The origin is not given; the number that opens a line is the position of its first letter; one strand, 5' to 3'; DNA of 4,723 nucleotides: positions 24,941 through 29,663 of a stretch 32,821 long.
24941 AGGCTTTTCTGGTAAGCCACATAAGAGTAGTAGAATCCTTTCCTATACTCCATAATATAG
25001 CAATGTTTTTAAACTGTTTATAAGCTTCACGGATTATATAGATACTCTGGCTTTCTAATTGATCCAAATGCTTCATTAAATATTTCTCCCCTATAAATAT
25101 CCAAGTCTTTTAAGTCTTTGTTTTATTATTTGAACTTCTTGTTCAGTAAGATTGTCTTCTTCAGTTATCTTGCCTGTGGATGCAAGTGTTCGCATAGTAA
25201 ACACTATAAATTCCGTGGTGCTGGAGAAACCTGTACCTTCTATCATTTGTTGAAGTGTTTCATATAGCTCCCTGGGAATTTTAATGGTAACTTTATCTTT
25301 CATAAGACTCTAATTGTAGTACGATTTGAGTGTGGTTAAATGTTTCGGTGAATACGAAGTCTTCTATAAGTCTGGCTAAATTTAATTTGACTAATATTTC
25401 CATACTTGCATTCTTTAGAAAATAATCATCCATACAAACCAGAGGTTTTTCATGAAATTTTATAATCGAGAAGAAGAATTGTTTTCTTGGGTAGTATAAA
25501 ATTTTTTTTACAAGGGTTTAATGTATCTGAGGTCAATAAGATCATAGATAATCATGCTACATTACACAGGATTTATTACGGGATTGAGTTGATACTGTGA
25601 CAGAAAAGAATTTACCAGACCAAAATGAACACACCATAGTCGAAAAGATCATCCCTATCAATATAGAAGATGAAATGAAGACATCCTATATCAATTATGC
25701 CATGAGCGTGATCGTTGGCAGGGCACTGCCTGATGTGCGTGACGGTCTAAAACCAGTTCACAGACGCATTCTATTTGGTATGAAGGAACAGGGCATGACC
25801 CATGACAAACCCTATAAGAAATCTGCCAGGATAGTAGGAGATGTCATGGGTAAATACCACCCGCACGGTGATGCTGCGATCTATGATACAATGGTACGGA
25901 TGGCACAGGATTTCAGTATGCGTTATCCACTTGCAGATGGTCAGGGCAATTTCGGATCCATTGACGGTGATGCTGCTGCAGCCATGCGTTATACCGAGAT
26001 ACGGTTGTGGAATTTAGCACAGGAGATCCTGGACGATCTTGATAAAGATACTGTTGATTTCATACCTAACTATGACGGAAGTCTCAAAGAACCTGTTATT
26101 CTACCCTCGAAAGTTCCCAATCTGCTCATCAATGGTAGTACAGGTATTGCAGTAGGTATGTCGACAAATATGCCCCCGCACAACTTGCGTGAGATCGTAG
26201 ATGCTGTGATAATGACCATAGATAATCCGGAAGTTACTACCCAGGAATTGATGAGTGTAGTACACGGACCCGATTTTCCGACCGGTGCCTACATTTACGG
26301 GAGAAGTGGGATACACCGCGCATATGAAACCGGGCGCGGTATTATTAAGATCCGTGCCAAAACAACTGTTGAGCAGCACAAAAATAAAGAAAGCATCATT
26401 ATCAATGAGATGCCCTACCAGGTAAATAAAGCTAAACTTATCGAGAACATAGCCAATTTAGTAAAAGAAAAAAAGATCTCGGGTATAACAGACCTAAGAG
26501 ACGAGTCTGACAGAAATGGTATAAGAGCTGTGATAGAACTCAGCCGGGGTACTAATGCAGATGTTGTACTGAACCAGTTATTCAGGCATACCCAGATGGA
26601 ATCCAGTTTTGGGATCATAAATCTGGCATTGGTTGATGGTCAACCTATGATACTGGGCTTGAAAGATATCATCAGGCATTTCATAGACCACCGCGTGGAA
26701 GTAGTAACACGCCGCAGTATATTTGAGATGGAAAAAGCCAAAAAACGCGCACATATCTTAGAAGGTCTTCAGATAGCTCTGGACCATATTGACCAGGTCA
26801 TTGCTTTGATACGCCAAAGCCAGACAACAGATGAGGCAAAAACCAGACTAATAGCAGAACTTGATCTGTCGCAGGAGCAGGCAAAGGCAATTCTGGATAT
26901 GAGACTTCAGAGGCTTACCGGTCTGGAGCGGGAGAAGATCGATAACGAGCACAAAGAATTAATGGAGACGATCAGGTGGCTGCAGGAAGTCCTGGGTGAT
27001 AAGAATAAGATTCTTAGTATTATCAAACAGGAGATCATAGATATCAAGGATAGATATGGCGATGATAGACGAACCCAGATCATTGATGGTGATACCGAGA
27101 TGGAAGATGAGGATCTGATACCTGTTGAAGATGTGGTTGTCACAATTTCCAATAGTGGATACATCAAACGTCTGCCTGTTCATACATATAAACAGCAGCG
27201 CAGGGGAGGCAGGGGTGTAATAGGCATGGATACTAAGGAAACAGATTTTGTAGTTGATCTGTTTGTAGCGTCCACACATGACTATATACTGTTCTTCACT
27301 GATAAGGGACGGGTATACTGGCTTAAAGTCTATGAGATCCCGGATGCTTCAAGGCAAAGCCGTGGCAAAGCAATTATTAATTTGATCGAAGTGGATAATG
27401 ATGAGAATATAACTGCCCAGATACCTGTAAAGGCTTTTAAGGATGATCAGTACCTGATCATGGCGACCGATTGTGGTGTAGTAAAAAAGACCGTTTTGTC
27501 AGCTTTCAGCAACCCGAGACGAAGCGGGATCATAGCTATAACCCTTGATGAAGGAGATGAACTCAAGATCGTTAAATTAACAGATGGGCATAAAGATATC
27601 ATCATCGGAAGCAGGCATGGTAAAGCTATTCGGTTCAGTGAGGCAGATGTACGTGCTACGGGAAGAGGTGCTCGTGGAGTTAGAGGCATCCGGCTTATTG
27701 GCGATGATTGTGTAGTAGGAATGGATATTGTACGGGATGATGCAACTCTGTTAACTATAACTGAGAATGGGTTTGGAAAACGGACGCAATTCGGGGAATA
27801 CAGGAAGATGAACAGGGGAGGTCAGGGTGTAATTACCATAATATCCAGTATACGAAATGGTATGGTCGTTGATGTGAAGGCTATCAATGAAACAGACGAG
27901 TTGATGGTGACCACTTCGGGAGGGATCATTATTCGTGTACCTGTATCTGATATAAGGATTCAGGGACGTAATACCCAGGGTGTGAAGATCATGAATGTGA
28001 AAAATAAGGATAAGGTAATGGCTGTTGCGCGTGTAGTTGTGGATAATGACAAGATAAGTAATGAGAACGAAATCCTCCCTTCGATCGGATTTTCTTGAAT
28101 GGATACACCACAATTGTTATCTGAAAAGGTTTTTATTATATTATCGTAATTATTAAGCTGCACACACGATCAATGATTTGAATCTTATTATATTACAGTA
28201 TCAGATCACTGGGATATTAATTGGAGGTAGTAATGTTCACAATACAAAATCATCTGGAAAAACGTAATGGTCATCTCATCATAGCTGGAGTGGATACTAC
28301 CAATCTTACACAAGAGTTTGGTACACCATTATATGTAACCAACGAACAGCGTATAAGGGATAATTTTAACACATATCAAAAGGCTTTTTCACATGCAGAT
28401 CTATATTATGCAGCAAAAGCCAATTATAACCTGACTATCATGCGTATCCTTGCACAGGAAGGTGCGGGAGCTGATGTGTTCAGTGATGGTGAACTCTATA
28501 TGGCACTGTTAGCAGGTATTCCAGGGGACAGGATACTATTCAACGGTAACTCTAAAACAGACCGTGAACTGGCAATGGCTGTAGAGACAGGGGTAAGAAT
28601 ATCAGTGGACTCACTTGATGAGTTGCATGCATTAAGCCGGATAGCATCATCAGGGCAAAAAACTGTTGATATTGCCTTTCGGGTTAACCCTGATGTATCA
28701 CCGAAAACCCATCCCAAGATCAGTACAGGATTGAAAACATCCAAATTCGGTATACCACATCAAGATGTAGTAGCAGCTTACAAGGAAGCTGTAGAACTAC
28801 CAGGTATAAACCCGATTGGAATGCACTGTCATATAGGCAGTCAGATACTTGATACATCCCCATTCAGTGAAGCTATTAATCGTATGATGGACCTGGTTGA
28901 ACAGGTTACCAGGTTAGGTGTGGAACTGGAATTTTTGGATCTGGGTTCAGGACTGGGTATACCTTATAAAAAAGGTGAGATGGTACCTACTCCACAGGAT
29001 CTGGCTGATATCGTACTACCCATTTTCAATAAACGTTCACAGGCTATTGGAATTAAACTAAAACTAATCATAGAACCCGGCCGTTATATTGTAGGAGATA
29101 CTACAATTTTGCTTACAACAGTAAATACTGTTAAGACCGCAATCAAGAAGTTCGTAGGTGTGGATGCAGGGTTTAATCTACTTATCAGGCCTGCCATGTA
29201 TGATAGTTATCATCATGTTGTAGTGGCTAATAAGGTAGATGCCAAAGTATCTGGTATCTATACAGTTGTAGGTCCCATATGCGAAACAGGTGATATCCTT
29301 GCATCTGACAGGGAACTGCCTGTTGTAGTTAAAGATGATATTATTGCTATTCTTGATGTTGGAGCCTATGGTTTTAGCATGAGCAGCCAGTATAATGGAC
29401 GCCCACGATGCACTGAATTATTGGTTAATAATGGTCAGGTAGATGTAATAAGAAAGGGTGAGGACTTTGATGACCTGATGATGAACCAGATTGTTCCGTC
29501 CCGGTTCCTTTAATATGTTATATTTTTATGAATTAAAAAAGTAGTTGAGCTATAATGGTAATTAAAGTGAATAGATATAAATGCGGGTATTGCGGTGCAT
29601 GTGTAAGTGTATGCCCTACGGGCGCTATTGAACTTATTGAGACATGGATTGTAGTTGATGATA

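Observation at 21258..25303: Six-gene operon that re-wires sulfate activation: RHH, CysD, TauE/TSUP permease, CysN, mini alkaline-phosphatase-fold enzyme, RHH; no downstream reduction genes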

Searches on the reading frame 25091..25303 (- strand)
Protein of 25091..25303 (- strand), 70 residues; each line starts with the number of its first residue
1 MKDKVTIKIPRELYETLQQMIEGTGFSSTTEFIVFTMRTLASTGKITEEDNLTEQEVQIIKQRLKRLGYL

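Call 3: search_protein_families(library=pfam, proteins=[window:25091-25303:-], max_evalue=0.1)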
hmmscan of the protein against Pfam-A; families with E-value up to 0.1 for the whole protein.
window:25091-25303:- (70 aa): 2 families
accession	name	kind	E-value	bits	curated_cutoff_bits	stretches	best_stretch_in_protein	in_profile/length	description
PF01402.27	RHH_1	-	6.1e-05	23.3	20.5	1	5-33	2-29/39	Ribbon-helix-helix protein, copG family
PF01471.23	PG_binding_1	-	0.033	14.8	23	0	54-70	2-18/57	Putative peptidoglycan binding domain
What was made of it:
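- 25091..25303 (-): RHHb: ribbon-helix-helix protein ending ............. Pfam RHH_1 23.3 bits, above the 20.5 cut-off (call 3).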

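Call 4: search_protein_families(library=ncbifam, proteins=[window:25091-25303:-], max_evalue=0.1)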
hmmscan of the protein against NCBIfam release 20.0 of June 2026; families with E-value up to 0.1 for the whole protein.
window:25091-25303:- (70 aa): 5 families
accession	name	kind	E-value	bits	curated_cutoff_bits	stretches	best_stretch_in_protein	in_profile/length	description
NF041551.1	YlcI_YnfO_N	subfamily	0.0079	16.2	30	1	3-37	3-35/42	YlcI/YnfO family protein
NF058555.1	TransRegCdrSHalo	equivalog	0.0088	16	100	1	3-49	2-48/61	transcriptional regulator CdrS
NF003009.0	PRK03826.1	equivalog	0.047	13.4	122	1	4-65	103-164/197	5'-deoxynucleotidase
NF002815.0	PRK02967.1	equivalog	0.061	13.3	83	1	3-45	2-44/139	nickel-responsive transcriptional regulator NikR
NF001884.0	PRK00630.1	subfamily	0.077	13.1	119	1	6-59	14-67/148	nickel responsive regulator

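Call 25: search_protein_families(library=padloc, proteins=[window:25091-25303:-], max_evalue=0.01)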
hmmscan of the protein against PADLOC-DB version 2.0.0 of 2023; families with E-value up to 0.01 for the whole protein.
window:25091-25303:- (70 aa): 0 families

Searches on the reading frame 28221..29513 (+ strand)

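Call 8: search_protein_families(library=pfam, proteins=[window:28221-29513:+], max_evalue=0.001)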
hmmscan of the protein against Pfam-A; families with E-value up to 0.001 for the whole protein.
window:28221-29513:+ (430 aa): 3 families
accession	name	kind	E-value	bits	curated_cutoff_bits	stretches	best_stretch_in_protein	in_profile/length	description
PF02784.22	Orn_Arg_deC_N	-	1.7e-59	201.6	23.4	1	43-292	2-247/247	Pyridoxal-dependent decarboxylase, pyridoxal binding domain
PF00278.28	Orn_DAP_Arg_deC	-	2.5e-22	79.4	23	1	289-381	5-95/95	Pyridoxal-dependent decarboxylase, C-terminal sheet domain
PF01168.26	Ala_racemase_N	-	6.7e-13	49.3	24.1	1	42-241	3-193/220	Alanine racemase, N-terminal domain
